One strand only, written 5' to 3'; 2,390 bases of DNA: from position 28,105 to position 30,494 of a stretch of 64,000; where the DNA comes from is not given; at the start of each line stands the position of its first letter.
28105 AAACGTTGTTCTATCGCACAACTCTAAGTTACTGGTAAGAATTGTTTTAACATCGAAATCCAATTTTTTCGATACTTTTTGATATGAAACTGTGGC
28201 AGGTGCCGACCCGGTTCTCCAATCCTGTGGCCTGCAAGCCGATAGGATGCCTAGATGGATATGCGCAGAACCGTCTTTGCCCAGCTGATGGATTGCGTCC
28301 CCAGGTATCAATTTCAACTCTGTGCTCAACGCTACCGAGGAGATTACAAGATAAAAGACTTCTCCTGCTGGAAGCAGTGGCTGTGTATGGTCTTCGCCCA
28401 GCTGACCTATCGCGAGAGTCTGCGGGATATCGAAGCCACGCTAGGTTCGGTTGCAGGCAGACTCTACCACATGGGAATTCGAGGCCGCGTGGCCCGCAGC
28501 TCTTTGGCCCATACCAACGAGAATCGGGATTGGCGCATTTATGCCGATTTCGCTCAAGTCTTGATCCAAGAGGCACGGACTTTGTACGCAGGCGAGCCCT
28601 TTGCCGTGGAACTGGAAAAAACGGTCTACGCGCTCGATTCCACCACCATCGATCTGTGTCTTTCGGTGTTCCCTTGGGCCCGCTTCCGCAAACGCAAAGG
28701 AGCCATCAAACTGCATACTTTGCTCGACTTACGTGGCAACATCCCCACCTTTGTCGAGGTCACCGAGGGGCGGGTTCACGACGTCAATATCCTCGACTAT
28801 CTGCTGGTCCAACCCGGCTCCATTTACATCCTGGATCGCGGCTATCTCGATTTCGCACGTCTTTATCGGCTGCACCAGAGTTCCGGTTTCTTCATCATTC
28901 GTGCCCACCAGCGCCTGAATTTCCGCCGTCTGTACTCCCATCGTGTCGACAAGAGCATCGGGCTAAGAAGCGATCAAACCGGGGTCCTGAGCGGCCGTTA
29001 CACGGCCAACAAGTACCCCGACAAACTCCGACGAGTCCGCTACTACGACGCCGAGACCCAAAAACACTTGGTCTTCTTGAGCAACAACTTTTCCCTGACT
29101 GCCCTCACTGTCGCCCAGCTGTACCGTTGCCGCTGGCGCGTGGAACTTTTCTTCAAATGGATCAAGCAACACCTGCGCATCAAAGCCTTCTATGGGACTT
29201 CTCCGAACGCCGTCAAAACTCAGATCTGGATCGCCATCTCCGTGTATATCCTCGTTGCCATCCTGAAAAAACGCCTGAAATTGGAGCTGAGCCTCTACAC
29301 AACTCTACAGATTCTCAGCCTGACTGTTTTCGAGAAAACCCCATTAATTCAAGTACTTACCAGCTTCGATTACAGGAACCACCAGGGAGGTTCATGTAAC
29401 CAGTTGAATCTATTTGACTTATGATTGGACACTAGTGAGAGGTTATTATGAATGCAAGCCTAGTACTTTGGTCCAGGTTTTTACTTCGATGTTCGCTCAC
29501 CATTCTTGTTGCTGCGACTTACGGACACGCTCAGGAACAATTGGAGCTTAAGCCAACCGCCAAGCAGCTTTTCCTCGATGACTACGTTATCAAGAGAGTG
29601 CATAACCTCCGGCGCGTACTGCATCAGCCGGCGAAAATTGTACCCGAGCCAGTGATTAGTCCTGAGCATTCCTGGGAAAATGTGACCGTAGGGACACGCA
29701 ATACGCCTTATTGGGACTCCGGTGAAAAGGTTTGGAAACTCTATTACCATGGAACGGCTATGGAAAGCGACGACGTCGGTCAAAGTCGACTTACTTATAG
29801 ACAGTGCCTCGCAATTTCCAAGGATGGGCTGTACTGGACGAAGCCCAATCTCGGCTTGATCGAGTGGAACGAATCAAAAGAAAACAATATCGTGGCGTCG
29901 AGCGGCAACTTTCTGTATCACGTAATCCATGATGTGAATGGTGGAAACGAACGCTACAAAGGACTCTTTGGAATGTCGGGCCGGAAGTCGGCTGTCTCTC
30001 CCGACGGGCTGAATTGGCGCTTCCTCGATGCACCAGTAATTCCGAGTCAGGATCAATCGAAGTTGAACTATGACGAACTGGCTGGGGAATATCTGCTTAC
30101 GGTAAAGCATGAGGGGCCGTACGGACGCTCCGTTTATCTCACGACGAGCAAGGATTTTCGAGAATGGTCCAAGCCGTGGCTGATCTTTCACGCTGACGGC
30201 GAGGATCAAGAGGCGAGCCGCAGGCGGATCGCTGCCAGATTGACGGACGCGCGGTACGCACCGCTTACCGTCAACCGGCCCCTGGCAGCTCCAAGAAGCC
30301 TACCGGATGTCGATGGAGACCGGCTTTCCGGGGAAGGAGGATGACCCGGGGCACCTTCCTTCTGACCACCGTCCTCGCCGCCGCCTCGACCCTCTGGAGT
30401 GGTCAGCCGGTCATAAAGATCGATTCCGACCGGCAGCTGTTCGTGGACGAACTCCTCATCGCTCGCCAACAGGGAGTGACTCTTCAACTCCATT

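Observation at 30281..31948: Cassette-like replacement: a high-GC paralog inserted precisely between a truncated gene and a convergent gene, and its stop codon is lost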

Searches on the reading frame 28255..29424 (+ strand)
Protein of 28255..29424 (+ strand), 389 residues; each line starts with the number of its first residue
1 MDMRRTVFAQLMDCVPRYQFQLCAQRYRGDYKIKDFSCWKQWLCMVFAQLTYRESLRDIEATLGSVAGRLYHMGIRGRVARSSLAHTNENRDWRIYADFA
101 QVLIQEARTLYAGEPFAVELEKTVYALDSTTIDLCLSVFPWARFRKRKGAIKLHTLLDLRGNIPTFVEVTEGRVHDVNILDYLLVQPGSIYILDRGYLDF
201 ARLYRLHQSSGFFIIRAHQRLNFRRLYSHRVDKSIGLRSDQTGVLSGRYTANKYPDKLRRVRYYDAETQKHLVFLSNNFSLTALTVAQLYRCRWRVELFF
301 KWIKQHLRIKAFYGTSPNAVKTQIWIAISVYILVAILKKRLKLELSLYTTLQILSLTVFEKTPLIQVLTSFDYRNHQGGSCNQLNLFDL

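Call 7: search_protein_families(library=pfam, proteins=[window:28255-29424:+], max_evalue=0.01)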
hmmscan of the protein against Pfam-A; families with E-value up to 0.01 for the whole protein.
window:28255-29424:+ (389 aa): 3 families
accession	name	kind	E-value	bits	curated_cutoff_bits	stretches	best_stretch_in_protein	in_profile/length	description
PF01609.27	DDE_Tnp_1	-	1.3e-31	110.3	23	1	121-333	3-200/200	Transposase DDE domain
PF14294.11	DUF4372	-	2.4e-30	104.9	25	1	5-76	3-74/74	Domain of unknown function (DUF4372)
PF13701.12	DDE_Tnp_1_4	-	0.0052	15.5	34.7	1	225-340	254-376/435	Transposase DDE domain group 1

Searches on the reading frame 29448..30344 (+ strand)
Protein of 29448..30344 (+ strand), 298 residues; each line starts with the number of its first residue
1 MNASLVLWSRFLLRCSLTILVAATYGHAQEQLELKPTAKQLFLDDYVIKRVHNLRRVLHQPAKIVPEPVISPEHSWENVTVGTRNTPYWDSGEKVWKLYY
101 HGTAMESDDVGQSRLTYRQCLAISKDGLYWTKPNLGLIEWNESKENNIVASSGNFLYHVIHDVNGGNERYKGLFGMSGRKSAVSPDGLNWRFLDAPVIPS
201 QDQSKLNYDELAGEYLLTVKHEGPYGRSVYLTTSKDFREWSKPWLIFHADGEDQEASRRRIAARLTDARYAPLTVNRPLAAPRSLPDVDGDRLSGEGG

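Call 7: search_protein_families(library=pfam, proteins=[window:29448-30344:+], max_evalue=0.01)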
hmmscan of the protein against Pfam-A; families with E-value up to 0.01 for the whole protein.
window:29448-30344:+ (298 aa): 1 family
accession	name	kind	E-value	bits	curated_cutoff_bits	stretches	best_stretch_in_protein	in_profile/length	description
PF24067.1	Beta-prop_BT_1020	-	0.0044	17.1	27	0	213-248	64-99/236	BT_1020-like, N-terminal beta propeller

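Call 59: find_homologous_proteins(query=window:29448-30281:+, max_evalue=1e-40)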
Query window:29448-30281:+ (278 aa): 22 proteins with E <= 1e-40 among 416 candidates.
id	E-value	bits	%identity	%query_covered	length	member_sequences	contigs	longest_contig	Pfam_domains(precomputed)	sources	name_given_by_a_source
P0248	5.1e-166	569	99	89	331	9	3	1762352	-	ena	-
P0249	1.6e-83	298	54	89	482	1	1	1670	-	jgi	jgi:hypothetical protein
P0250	1.3e-56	210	54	63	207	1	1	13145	-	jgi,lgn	-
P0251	3.2e-56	208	42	86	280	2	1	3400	-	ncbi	ncbi:MAG: hypothetical protein DMG07_13715, partial [Acidobacteria bacterium]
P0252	3.8e-53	198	44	89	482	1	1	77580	-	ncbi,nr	ncbi:MAG: hypothetical protein JSS11_08815 [Verrucomicrobia bacterium]|nr:hypothetical protein [Verr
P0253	1.4e-50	190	42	89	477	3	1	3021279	-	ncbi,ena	-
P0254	1.8e-49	186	58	55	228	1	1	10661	-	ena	-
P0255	6.4e-48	181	41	85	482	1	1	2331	-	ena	-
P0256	7.3e-47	178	40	89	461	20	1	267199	-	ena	-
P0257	1.3e-46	177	41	85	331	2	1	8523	-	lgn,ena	-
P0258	6.4e-46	175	40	88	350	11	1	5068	-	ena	-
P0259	7.9e-46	174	43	86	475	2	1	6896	-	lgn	-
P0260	1.6e-45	173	42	83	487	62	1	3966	-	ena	-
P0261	4.3e-45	172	41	88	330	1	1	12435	-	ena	-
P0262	5.7e-45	172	40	92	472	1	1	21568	-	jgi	-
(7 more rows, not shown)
